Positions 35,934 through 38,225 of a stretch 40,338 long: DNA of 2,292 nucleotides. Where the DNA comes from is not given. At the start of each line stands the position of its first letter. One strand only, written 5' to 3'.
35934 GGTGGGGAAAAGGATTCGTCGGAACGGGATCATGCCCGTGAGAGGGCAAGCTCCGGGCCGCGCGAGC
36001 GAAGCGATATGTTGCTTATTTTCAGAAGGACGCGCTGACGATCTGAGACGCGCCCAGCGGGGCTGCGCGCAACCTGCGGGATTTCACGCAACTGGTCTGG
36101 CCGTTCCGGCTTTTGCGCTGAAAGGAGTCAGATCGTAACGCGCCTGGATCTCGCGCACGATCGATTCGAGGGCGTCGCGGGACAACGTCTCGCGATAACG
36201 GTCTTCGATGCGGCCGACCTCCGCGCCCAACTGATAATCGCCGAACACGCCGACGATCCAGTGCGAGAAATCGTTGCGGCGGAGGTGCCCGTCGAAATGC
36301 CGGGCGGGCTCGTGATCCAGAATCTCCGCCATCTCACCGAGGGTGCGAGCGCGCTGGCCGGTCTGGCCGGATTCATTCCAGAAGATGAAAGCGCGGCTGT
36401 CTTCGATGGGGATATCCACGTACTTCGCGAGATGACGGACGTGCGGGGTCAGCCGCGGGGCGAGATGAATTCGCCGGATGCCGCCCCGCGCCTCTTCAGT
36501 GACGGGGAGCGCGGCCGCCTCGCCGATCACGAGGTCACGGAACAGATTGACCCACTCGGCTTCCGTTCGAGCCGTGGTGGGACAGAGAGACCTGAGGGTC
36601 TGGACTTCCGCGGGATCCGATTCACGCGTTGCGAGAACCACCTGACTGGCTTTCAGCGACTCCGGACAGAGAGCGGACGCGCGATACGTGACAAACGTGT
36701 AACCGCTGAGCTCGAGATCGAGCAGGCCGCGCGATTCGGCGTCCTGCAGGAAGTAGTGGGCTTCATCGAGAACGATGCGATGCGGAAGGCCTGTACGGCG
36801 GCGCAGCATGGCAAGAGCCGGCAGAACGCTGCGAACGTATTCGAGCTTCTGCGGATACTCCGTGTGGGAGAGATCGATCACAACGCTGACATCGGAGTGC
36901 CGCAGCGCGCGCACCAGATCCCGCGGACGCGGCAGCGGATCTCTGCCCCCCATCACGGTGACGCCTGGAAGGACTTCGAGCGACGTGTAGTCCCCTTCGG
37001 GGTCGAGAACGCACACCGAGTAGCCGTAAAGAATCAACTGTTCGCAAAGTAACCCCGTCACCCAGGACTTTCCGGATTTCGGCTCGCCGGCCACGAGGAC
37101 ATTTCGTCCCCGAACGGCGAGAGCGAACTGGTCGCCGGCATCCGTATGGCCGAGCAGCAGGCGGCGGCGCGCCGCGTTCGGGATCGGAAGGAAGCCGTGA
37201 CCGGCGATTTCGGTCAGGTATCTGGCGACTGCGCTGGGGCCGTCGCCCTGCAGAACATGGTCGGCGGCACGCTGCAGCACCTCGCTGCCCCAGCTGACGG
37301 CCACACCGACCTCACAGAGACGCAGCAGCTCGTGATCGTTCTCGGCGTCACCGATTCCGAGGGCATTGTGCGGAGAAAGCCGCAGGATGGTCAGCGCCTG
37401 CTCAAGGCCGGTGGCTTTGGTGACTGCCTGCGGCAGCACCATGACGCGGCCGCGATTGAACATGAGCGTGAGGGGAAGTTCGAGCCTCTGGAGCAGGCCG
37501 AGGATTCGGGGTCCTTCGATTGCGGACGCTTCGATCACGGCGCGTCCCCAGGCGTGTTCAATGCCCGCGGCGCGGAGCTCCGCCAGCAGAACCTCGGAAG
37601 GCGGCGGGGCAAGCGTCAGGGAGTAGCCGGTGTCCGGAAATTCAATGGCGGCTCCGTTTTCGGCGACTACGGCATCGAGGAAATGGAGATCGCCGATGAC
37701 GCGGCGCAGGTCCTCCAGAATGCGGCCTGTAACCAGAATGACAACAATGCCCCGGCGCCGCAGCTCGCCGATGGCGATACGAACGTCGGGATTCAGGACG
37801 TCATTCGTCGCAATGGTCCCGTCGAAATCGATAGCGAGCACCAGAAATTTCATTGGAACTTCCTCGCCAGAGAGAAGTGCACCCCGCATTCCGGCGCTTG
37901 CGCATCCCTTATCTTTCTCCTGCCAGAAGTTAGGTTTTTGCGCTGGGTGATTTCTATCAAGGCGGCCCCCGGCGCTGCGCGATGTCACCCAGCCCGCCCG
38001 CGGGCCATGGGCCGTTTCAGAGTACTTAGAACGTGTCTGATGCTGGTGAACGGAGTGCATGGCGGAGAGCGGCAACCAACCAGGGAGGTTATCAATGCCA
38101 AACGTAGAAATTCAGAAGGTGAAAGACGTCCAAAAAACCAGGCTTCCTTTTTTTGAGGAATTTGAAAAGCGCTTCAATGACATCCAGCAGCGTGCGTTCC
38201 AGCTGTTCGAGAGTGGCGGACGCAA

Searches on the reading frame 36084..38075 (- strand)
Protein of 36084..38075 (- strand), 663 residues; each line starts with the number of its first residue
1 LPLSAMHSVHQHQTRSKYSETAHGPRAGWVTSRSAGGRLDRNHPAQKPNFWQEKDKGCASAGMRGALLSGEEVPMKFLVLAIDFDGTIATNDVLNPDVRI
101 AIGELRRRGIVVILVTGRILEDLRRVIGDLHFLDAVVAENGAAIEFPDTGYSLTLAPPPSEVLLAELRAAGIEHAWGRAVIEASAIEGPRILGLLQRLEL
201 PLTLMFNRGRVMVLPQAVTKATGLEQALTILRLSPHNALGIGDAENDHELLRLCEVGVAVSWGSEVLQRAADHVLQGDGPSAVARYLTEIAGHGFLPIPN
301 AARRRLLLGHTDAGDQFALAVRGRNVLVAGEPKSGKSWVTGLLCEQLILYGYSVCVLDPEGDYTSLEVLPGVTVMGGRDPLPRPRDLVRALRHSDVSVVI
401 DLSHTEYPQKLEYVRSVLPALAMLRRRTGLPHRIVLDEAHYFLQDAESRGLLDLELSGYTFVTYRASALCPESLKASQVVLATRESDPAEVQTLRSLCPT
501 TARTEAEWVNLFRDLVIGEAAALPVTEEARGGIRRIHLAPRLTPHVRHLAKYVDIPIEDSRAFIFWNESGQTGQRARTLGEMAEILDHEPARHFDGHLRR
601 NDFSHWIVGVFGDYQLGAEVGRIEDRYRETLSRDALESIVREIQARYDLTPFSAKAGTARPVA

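Call 4: search_protein_families(library=pfam, proteins=[window:36084-38075:-])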
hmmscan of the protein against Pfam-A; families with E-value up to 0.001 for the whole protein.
window:36084-38075:- (663 aa): 4 families
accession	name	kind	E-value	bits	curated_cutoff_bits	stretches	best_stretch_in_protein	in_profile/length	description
PF08282.18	Hydrolase_3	-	8.1e-23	81.9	20.9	2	209-287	177-255/255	haloacid dehalogenase-like hydrolase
PF05116.19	S6PP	-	1.2e-06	28.8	20.3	0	191-265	136-211/247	Sucrose-6F-phosphate phosphohydrolase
PF01935.23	DUF87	-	1.2e-05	26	23.2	1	334-379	34-83/220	Helicase HerA, central domain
PF00702.32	Hydrolase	-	2.1e-05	25.4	26.4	0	79-137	85-145/191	haloacid dehalogenase-like hydrolase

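Call 27: search_protein_families(library=ncbifam, proteins=[window:36084-38075:-], max_evalue=0.00001)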
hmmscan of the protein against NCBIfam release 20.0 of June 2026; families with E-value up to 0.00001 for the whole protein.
window:36084-38075:- (663 aa): 11 families
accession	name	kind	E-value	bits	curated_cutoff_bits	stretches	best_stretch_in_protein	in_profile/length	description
TIGR01487.1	Pglycolate_arch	equivalog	3.1e-20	72.9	122.75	1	80-275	4-203/215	phosphoglycolate phosphatase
TIGR00099.1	Cof-subfamily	subfamily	1.1e-19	71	137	2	211-286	180-255/256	Cof-type HAD-IIB family hydrolase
NF002245.0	PRK01158.1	equivalog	1.1e-18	67.4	198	2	212-276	150-214/233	phosphoglycolate phosphatase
TIGR01482.1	SPP-subfamily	subfamily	2.3e-15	56.8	107.15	1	208-275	138-205/225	sucrose-phosphate phosphatase subfamily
TIGR01484.1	HAD-SF-IIB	subfamily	4.6e-15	56.3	41.8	1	80-149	2-73/221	HAD-IIB family hydrolase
NF007806.0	PRK10513.1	equivalog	2.9e-13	49.8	273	1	79-145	5-75/270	sugar-phosphatase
NF045966.1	YcsE_rel_Pase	equivalog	4.2e-12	46.1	220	1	206-276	179-248/265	YcsE-related riboflavin metabolism phosphatase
NF011705.0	PRK15126.1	equivalog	2.1e-07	30.5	336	0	80-145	5-71/272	HMP-PP phosphatase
TIGR01486.1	HAD-SF-IIB-MPGP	subfamily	6.8e-07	28.9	164.75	0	83-149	5-72/257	mannosyl-3-phosphoglycerate phosphatase family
NF001216.0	PRK00192.1-2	equivalog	6.3e-06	25.8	353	0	208-261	169-224/275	mannosyl-3-phosphoglycerate phosphatase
NF008213.0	PRK10976.1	equivalog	8.1e-06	25.5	386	0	77-145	2-71/266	sugar/pyridoxal phosphate phosphatase YigL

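Call 34: find_homologous_proteins(query=window:36084-37940:-, max_evalue=1e-30)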
Query window:36084-37940:- (618 aa): 4825 proteins with E <= 1e-30 among 8000 candidates; the best 120 are listed.
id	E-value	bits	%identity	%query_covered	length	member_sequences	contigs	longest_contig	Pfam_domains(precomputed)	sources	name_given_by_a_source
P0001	0.0e+0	1261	96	95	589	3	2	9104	PF01935.24,PF08282.19,PF05116.20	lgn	-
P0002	0.0e+0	1142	86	95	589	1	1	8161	PF00702.33,PF01935.24,PF08282.19,PF05116.20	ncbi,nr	ncbi:MAG TPA: HAD hydrolase family protein [Bryobacteraceae bacterium]|nr:HAD hydrolase family prote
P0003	0.0e+0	1075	82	94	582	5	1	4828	PF00702.33,PF01935.24,PF08282.19,PF05116.20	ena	-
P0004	0.0e+0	1058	81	94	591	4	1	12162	PF00702.33,PF01935.24,PF08282.19,PF05116.20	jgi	jgi:hydroxymethylpyrimidine pyrophosphatase-like HAD family hydrolase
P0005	0.0e+0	1048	78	94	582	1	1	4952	PF00702.33,PF01935.24,PF08282.19,PF05116.20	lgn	-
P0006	0.0e+0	1039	79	94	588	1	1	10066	PF00702.33,PF01935.24,PF08282.19,PF05116.20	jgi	jgi:hydroxymethylpyrimidine pyrophosphatase-like HAD family hydrolase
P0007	0.0e+0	1033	79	94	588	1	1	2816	PF00702.33,PF01935.24,PF08282.19,PF05116.20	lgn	-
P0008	0.0e+0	1029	77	94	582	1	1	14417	PF01935.24,PF08282.19,PF05116.20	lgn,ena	-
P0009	0.0e+0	1029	80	92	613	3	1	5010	PF00702.33,PF01935.24,PF08282.19,PF05116.20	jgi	-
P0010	5.0e-272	922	69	95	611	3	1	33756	PF01935.24,PF08282.19,PF05116.20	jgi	jgi:soluble P-type ATPase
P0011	9.3e-271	918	71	93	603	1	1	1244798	PF01935.24,PF08282.19,PF05116.20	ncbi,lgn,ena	-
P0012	5.7e-268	909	70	93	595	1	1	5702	PF01935.24,PF08282.19,PF05116.20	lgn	-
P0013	1.7e-263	894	70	93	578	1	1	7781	PF01935.24,PF08282.19,PF05116.20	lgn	-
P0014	1.4e-261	887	68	95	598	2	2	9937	PF00702.33,PF08282.19,PF05116.20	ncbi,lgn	-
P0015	1.5e-260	884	68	95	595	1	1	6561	PF00702.33,PF01935.24,PF08282.19,PF05116.20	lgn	-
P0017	1.7e-257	874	68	93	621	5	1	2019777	PF01935.24,PF08282.19,PF05116.20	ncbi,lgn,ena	-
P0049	1.1e-244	832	65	94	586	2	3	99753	PF00702.33,PF08282.19,PF12710.14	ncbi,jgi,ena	jgi:hydroxymethylpyrimidine pyrophosphatase-like HAD family hydrolase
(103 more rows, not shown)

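Call 35: find_encoding_contigs(protein=P0001, flank=10000, max_places=3)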
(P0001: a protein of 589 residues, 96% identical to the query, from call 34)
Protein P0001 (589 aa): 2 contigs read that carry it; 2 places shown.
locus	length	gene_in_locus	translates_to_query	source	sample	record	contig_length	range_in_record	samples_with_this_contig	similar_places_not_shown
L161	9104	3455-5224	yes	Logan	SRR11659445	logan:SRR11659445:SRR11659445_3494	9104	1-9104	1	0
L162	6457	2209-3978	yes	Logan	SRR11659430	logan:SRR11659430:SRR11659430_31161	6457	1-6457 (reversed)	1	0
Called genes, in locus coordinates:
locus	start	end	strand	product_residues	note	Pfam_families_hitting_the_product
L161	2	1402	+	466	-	?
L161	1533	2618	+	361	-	PF08240:ADH_N, PF00107:ADH_zinc_N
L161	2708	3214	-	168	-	PF11154:DUF2934, PF00011:HSP20, PF17886:ArsA_HSP20 (weak)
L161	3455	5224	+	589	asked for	PF05116:S6PP (faint), PF08282:Hydrolase_3, PF01935:DUF87 (weak)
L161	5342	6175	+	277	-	PF00582:Usp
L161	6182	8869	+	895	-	PF02629:CoA_binding, PF13380:CoA_binding_2, PF13607:Succ_CoA_lig, PF19045:Ligase_CoA_2, PF13549:ATP-grasp_5, PF13302:Acetyltransf_3, PF00583:Acetyltransf_1, PF13508:Acetyltransf_7 (weak)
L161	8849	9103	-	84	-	?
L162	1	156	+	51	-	?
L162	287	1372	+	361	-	PF08240:ADH_N, PF00107:ADH_zinc_N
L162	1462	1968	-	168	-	PF11154:DUF2934, PF00011:HSP20, PF17886:ArsA_HSP20 (weak)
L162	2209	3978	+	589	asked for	PF05116:S6PP (faint), PF08282:Hydrolase_3, PF01935:DUF87 (weak)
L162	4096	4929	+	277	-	PF00582:Usp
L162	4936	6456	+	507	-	?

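Call 36: find_encoding_contigs(protein=P0002, flank=10000, max_places=3)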
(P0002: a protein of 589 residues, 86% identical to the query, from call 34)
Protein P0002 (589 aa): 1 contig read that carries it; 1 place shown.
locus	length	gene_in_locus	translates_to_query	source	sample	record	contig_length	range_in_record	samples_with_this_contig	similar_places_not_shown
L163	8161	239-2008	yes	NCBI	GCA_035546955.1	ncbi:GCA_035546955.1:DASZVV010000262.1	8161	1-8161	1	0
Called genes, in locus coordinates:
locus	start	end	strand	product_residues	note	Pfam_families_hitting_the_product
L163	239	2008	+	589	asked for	PF00702:Hydrolase (faint), PF08282:Hydrolase_3, PF05116:S6PP (weak), PF08282:Hydrolase_3, PF01935:DUF87 (weak)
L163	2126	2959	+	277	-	PF00582:Usp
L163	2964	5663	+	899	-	PF02629:CoA_binding, PF13380:CoA_binding_2, PF13607:Succ_CoA_lig, PF19045:Ligase_CoA_2, PF13549:ATP-grasp_5, PF13302:Acetyltransf_3, PF00583:Acetyltransf_1, PF13420:Acetyltransf_4 (weak)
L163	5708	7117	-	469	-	PF00072:Response_reg, PF00004:AAA (faint), PF00158:Sigma54_activat, PF14532:Sigma54_activ_2, PF25601:AAA_lid_14, PF02954:HTH_8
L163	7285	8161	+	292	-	PF25917:BSH_RND, PF25876:HH_MFP_RND (faint)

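Call 37: find_encoding_contigs(protein=P0004, flank=10000, max_places=3)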
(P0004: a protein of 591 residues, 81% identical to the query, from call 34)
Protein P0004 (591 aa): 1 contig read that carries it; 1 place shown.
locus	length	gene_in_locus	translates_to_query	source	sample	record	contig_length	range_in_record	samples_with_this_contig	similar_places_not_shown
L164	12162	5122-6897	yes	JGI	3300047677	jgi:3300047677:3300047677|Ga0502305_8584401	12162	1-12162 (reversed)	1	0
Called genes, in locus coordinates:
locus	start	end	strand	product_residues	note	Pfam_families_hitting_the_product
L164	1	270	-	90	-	?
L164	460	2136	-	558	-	PF00343:Phosphorylase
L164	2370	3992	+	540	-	PF20142:Scaffold, PF01471:PG_binding_1, PF03734:YkuD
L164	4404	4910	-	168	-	PF11154:DUF2934, PF00011:HSP20, PF17886:ArsA_HSP20 (weak)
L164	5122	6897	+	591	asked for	PF00702:Hydrolase (faint), PF05116:S6PP (faint), PF08282:Hydrolase_3, PF01935:DUF87 (weak)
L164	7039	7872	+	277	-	PF00582:Usp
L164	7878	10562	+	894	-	PF02629:CoA_binding, PF13380:CoA_binding_2, PF00549:Ligase_CoA (faint), PF13607:Succ_CoA_lig, PF19045:Ligase_CoA_2, PF13549:ATP-grasp_5, PF13302:Acetyltransf_3, PF00583:Acetyltransf_1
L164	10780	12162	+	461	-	?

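Call 38: find_encoding_contigs(protein=P0008, flank=10000, max_places=3)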
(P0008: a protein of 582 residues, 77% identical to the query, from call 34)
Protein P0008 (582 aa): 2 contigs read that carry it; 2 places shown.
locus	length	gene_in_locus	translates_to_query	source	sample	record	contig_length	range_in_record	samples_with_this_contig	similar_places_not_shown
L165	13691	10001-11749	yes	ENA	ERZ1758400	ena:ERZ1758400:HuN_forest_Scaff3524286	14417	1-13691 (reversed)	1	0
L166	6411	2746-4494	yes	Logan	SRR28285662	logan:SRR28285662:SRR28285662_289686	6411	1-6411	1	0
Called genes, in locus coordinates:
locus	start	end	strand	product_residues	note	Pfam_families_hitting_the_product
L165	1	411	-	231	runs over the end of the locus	PF00005:ABC_tran, PF13304:AAA_21 (faint)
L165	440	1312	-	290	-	PF00582:Usp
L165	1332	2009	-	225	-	-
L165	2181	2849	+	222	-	PF00156:Pribosyltran, PF14681:UPRTase (faint)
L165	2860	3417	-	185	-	PF00881:Nitroreductase, PF14512:TM1586_NiRdase (weak)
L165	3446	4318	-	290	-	PF11453:DUF2950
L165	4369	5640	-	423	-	PF11737:DUF3300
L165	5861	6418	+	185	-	PF12732:YtxH (weak)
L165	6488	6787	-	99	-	-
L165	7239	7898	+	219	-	PF04972:BON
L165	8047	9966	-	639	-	PF00343:Phosphorylase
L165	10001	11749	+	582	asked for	PF05116:S6PP (faint), PF08282:Hydrolase_3, PF01935:DUF87 (weak)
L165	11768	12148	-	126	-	PF00072:Response_reg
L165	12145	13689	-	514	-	?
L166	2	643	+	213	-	?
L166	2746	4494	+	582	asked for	PF05116:S6PP (faint), PF08282:Hydrolase_3, PF01935:DUF87 (weak)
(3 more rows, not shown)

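Call 44: find_encoding_contigs(protein=P0006, flank=10000, max_places=2)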
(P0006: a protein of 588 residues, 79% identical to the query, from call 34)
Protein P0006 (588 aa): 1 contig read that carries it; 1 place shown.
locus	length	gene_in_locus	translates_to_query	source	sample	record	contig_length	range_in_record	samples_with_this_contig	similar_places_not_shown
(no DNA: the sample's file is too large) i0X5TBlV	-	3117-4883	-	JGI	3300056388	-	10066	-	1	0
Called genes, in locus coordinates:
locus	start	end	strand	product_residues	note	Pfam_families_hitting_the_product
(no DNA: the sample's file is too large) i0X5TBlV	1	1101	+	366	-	?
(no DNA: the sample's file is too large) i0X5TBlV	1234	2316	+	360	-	PF08240:ADH_N, PF01262:AlaDh_PNT_C (weak), PF00107:ADH_zinc_N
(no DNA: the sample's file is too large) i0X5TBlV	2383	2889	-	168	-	PF11154:DUF2934, PF00011:HSP20, PF17886:ArsA_HSP20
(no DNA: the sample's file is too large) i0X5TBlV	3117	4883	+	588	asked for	PF00702:Hydrolase (faint), PF05116:S6PP (faint), PF08282:Hydrolase_3, PF01935:DUF87 (weak)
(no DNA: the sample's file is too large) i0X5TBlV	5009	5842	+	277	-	PF00582:Usp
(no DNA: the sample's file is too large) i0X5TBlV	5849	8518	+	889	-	PF02629:CoA_binding, PF13380:CoA_binding_2, PF13508:Acetyltransf_7 (faint), PF13607:Succ_CoA_lig, PF19045:Ligase_CoA_2, PF13549:ATP-grasp_5, PF13302:Acetyltransf_3, PF00583:Acetyltransf_1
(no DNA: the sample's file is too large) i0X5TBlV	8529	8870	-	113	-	-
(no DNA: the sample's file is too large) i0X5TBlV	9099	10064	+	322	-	?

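Call 45: find_encoding_contigs(protein=P0010, flank=10000, max_places=2)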
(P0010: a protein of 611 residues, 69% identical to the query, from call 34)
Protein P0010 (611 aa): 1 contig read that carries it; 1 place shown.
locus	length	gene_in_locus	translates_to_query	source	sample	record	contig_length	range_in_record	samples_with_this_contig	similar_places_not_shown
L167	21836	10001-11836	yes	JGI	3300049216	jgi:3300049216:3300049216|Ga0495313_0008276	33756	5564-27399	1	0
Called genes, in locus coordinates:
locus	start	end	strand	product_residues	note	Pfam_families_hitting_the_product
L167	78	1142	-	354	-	-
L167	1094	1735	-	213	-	-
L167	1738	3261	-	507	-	-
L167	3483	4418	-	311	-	PF02517:Rce1-like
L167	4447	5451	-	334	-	PF01757:Acyl_transf_3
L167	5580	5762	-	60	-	-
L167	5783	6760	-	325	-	PF00535:Glycos_transf_2, PF13641:Glyco_tranf_2_3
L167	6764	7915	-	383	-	PF02388:FemAB (weak), PF13480:Acetyltransf_6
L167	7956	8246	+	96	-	-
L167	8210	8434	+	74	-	-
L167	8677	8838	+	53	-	-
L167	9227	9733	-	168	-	PF11154:DUF2934, PF00011:HSP20, PF17886:ArsA_HSP20 (weak)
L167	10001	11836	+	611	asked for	PF05116:S6PP (faint), PF08282:Hydrolase_3, PF01935:DUF87 (weak)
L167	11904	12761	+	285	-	PF00582:Usp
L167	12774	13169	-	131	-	PF00072:Response_reg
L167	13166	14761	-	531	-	PF00989:PAS, PF08448:PAS_4, PF00989:PAS, PF13188:PAS_8 (weak), PF08448:PAS_4, PF13426:PAS_9, PF00512:HisKA, PF02518:HATPase_c, +1 more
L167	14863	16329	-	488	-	PF00072:Response_reg, PF00158:Sigma54_activat, PF14532:Sigma54_activ_2, PF00004:AAA (weak), PF25601:AAA_lid_14, PF02954:HTH_8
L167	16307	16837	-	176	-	PF02566:OsmC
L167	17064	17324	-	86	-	-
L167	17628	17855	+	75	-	-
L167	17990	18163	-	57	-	-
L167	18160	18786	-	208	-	PF03264:Cytochrom_NNT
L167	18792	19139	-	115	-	PF13442:Cytochrome_CBB3, PF00034:Cytochrom_C (weak)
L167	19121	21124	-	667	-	-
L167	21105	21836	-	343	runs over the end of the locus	PF13435:Cytochrome_C554 (faint), PF14537:Cytochrom_c3_2 (faint), PF22678:Cytochrom_c_NrfB-like (faint), PF14522:Cytochrome_C7 (weak), PF09699:Paired_CXXCH_1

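Call 46: find_encoding_contigs(protein=P0011, flank=10000, max_places=2)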
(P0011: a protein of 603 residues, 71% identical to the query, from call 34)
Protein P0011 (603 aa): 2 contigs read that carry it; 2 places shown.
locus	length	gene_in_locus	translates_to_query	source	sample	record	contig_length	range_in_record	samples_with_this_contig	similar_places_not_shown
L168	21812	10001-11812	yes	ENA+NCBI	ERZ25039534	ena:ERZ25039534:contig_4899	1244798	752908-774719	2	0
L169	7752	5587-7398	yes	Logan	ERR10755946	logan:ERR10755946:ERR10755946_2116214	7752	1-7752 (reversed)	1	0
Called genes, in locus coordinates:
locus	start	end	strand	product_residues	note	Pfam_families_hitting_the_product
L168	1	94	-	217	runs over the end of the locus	PF02900:LigB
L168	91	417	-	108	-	-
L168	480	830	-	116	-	-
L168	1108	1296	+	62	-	-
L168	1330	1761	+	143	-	PF13442:Cytochrome_CBB3 (faint)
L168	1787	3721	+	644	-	PF00122:E1-E2_ATPase, PF00702:Hydrolase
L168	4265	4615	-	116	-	-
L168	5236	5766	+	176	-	-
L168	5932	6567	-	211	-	-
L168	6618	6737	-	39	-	-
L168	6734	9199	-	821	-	PF00690:Cation_ATPase_N, PF00122:E1-E2_ATPase, PF00702:Hydrolase, PF13246:Cation_ATPase, PF00689:Cation_ATPase_C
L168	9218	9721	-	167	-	PF11154:DUF2934, PF00011:HSP20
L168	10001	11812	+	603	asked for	PF05116:S6PP (faint), PF08282:Hydrolase_3, PF01935:DUF87 (faint)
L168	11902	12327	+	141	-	-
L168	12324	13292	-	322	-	PF00158:Sigma54_activat, PF14532:Sigma54_activ_2, PF01078:Mg_chelatase (faint), PF00004:AAA (weak), PF07728:AAA_5 (weak), PF25601:AAA_lid_14, PF02954:HTH_8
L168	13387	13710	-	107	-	PF00072:Response_reg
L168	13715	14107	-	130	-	PF00072:Response_reg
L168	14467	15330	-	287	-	PF00582:Usp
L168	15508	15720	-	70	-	-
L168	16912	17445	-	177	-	PF01750:HycI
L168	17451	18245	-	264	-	PF01292:Ni_hydr_CYTB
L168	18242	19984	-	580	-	PF27537:HoxH (weak), PF00374:NiFeSe_Hases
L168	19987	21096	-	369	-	PF01058:Oxidored_q6, PF14720:NiFe_hyd_SSU_C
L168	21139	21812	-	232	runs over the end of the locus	PF03308:MeaB (faint), PF02492:cobW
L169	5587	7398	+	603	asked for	PF05116:S6PP (faint), PF08282:Hydrolase_3, PF01935:DUF87 (faint)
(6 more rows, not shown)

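Call 88: find_encoding_contigs(protein=P0017, flank=8000, max_places=1)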
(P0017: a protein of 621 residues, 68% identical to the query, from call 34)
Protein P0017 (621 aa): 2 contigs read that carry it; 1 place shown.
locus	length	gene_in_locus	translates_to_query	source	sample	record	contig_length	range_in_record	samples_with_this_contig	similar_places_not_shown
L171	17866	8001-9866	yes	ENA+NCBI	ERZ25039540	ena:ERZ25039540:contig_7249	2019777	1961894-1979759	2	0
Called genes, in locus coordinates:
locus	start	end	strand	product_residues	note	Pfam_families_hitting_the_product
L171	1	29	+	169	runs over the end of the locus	PF07589:PEP_exosort_dom (weak)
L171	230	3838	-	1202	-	PF13620:CarboxypepD_reg, PF13715:CarbopepD_reg_2 (weak), PF17210:SdrD_B, PF17802:SpaA (faint), PF22904:NOMO1-like_2nd (weak), PF25183:OMP_b-brl_4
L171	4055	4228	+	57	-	-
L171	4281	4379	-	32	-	-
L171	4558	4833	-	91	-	-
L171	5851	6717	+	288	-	PF00582:Usp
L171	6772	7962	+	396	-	PF18845:baeRF_family3, PF18848:baeRF_family6, PF18849:baeRF_family7, PF18851:baeRF_family8, PF18855:baeRF_family11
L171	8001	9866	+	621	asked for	PF05116:S6PP (faint), PF08282:Hydrolase_3, PF01935:DUF87 (faint)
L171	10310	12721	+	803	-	PF09364:XFP_N, PF03894:XFP, PF09363:XFP_C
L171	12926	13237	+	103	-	-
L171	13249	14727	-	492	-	PF02321:OEP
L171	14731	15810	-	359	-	PF25919:BSH_CusB (faint), PF25917:BSH_RND (weak), PF25973:BSH_CzcB, PF25984:BSH_YknX (weak)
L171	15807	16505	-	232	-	PF13166:AAA_13 (faint), PF00005:ABC_tran, PF13304:AAA_21 (faint)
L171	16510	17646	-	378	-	PF12704:MacB_PCD, PF02687:FtsX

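Call 89: find_encoding_contigs(protein=P0049, flank=8000, max_places=1)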
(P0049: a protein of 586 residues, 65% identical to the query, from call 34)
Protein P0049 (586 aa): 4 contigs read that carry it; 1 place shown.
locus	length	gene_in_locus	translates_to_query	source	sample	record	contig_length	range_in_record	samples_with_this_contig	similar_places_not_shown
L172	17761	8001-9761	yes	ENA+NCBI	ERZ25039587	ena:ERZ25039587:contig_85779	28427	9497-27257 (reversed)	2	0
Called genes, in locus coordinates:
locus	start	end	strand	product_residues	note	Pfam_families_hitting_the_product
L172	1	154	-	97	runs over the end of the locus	-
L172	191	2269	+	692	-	-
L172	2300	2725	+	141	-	PF13442:Cytochrome_CBB3, PF00034:Cytochrom_C (weak)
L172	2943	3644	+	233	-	-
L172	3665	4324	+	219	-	PF04203:Sortase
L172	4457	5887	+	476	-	PF25917:BSH_RND, PF25876:HH_MFP_RND, PF25893:HH_CzcB (weak), PF25954:Beta-barrel_RND_2, PF25990:Beta-barrel_YknX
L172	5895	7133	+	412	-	PF12704:MacB_PCD, PF02687:FtsX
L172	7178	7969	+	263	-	PF00005:ABC_tran, PF02463:SMC_N (faint)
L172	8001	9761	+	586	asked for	PF00702:Hydrolase (weak), PF08282:Hydrolase_3, PF12710:HAD (faint), PF08282:Hydrolase_3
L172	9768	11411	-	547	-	PF20142:Scaffold, PF01471:PG_binding_1, PF03734:YkuD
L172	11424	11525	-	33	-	-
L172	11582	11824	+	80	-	PF09413:DUF2007 (weak)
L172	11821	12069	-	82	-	-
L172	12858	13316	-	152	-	-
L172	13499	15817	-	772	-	PF02129:Peptidase_S15 (faint), PF22244:GCE_fung, PF01738:DLH, PF05448:AXE1 (weak), PF22244:GCE_fung, PF00561:Abhydrolase_1, PF12146:Hydrolase_4, PF12697:Abhydrolase_6, +2 more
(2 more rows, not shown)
